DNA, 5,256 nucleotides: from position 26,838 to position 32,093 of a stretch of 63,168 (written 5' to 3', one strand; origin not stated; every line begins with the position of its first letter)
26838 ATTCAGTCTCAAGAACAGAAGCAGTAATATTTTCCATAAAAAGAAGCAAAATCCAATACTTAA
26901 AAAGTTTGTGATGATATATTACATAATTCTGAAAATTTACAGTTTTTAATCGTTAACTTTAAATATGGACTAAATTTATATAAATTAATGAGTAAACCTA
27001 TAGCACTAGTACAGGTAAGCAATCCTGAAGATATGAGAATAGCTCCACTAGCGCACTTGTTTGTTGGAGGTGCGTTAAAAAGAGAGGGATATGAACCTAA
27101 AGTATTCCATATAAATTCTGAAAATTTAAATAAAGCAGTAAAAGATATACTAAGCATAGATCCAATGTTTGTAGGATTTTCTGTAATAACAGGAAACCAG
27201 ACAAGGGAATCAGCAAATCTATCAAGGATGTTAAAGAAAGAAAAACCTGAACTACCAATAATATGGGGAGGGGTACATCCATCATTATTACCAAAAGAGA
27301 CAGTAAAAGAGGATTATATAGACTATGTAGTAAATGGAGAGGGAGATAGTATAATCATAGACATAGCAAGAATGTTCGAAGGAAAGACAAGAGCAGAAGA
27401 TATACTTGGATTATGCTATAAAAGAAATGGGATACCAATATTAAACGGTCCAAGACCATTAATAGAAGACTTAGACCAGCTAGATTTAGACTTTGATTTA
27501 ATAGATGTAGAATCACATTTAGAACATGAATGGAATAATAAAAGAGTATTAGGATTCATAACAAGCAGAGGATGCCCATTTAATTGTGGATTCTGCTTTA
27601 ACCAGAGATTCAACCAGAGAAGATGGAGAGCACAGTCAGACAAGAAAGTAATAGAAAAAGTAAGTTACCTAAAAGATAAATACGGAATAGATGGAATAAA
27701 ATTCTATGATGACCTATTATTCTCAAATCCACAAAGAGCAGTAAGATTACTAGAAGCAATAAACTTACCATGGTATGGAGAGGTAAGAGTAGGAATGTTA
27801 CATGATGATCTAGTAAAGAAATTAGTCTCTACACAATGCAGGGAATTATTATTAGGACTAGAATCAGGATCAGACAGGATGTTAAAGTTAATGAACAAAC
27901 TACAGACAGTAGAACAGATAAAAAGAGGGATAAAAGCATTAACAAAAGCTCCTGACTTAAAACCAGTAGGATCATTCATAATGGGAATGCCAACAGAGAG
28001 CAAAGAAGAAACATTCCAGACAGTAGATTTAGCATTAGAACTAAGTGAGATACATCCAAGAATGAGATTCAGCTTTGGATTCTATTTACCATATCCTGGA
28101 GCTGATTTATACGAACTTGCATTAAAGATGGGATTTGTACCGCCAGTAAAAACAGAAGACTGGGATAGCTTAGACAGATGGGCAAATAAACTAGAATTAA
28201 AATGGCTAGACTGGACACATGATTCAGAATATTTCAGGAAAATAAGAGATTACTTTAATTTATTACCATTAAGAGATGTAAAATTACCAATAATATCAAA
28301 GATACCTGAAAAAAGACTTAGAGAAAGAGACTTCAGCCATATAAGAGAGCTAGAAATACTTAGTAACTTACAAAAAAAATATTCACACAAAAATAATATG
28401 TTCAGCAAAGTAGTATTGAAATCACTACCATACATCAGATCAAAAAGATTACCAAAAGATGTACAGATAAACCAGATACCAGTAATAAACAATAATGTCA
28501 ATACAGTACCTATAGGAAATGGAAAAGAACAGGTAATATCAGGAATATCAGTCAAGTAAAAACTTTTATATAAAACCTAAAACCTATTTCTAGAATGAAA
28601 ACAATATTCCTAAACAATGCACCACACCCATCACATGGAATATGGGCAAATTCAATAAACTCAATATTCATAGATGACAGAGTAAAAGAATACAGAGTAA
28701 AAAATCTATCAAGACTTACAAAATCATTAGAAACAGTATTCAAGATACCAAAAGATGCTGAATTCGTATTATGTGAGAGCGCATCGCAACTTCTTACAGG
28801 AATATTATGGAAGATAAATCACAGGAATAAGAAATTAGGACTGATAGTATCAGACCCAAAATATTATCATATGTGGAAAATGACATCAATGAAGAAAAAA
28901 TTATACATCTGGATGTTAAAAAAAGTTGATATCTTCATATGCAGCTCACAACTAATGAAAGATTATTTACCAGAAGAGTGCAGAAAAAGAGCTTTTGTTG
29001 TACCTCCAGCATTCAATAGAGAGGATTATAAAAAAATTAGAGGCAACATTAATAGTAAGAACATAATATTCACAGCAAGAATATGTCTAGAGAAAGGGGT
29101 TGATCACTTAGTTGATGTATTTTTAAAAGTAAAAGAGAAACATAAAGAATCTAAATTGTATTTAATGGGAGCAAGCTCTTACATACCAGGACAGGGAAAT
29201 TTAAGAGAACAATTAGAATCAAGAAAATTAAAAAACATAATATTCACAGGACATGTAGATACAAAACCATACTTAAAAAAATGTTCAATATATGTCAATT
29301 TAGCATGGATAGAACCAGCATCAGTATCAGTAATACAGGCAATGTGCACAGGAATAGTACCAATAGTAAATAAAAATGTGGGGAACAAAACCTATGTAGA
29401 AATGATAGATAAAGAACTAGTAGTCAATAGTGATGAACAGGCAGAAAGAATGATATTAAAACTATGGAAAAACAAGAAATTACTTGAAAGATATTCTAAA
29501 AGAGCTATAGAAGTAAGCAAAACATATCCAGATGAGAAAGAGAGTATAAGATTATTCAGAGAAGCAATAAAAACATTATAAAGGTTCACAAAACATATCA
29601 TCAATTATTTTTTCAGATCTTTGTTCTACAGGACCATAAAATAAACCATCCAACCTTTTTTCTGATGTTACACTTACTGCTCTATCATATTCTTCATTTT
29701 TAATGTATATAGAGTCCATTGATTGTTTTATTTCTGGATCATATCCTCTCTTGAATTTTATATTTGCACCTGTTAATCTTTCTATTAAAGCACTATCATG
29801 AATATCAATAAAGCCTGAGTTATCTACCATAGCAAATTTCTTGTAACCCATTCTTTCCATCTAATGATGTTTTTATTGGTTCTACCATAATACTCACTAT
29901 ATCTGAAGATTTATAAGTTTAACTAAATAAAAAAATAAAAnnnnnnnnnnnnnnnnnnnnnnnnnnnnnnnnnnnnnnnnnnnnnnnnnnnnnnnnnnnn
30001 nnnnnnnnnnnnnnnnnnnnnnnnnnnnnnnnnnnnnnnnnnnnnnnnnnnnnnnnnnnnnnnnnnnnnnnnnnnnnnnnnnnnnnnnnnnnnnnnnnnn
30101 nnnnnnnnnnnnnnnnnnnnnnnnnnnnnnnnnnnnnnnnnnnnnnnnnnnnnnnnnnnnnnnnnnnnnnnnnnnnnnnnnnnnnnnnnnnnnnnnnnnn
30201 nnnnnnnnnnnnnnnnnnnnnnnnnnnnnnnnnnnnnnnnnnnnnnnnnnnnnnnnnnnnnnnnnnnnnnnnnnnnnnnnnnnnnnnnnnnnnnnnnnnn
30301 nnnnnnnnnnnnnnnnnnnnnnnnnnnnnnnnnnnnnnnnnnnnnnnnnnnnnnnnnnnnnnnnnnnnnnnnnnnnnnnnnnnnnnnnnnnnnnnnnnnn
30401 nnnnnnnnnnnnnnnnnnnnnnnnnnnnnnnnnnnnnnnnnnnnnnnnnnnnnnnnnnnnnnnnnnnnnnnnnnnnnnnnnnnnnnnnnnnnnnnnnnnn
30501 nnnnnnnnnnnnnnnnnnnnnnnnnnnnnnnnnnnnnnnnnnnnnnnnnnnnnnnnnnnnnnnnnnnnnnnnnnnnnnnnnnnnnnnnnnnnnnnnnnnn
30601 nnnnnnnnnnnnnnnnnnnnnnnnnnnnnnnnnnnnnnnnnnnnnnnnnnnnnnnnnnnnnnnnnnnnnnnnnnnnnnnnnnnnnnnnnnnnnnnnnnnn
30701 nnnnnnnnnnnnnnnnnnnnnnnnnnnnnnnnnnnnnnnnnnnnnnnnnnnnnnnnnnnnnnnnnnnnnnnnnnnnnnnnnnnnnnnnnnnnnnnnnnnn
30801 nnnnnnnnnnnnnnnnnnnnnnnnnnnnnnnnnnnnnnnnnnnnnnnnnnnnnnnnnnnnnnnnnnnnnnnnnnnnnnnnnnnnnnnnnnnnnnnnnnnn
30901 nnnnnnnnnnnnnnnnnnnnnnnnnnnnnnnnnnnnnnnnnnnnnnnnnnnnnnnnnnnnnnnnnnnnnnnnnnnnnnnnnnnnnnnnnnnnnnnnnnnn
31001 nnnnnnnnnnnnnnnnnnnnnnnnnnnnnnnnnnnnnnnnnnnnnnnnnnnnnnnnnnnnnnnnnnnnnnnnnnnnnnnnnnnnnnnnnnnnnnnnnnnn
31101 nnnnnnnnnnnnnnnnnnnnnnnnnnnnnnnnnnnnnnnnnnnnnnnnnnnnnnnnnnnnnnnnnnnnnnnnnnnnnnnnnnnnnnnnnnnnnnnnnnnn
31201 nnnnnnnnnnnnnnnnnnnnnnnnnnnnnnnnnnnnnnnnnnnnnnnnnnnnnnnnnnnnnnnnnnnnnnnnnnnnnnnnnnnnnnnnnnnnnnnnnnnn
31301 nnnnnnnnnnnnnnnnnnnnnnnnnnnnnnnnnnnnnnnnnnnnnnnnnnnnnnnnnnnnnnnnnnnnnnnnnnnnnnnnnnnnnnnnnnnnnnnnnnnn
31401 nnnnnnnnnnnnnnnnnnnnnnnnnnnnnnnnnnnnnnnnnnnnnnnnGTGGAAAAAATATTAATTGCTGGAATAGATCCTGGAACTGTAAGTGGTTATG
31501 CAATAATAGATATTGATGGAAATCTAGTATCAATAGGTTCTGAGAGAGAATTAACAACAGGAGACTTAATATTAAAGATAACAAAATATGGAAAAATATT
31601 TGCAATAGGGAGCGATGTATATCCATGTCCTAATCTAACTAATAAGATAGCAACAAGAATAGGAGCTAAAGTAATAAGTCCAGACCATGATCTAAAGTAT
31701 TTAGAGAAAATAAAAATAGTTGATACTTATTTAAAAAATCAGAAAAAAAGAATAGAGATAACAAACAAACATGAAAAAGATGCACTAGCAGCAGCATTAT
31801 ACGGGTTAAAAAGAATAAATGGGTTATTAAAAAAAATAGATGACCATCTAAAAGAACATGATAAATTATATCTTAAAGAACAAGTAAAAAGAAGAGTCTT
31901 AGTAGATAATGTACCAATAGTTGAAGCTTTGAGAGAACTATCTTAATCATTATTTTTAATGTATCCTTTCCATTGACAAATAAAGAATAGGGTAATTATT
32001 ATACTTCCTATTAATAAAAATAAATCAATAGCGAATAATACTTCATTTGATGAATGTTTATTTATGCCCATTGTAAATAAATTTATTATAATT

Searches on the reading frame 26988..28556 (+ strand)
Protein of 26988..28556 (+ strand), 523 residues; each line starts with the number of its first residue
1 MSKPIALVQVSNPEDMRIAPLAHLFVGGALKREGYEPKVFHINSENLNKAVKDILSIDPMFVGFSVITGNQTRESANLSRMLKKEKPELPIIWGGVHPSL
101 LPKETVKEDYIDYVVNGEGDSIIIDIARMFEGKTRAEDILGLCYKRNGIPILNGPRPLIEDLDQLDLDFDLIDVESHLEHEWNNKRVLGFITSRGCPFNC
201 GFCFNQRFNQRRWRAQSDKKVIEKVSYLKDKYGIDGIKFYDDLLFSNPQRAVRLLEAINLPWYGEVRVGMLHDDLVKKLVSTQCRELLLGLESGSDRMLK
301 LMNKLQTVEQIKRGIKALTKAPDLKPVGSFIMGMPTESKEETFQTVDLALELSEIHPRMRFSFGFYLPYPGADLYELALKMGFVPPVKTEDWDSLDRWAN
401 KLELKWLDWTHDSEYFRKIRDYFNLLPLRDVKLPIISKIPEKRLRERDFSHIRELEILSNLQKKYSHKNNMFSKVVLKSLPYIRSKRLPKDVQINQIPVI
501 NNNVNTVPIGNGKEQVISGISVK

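Call 10: search_protein_families(library=pfam, proteins=[window:26988-28556:+], max_evalue=0.00001)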
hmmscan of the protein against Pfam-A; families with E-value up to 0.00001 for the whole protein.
window:26988-28556:+ (523 aa): 2 families
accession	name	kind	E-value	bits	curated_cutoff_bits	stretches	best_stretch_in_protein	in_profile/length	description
PF04055.27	Radical_SAM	-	6.8e-20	72.3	29.5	1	191-348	2-165/166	Radical SAM superfamily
PF02310.24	B12-binding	-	5.5e-15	55.7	32.1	1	20-122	14-116/121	B12 binding domain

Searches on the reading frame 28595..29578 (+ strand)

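Call 10: search_protein_families(library=pfam, proteins=[window:28595-29578:+], max_evalue=0.00001)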
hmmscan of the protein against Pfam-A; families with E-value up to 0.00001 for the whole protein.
window:28595-29578:+ (328 aa): 2 families
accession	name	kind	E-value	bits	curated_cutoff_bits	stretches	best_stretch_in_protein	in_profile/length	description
PF00534.26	Glycos_transf_1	-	2.9e-17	63.2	26.4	1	151-306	12-171/172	Glycosyl transferases group 1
PF13692.12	Glyco_trans_1_4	-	9.1e-16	58.8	27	1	155-288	2-137/142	Glycosyl transferases group 1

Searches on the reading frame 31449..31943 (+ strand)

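Call 42: search_protein_families(library=pfam, proteins=[window:31449-31943:+], max_evalue=0.01)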
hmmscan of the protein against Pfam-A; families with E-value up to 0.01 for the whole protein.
window:31449-31943:+ (165 aa): 1 family
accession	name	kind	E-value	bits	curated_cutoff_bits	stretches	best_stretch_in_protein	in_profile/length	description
PF04312.18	DUF460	-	8.5e-29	100.4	28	1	2-116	29-135/135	Protein of unknown function (DUF460)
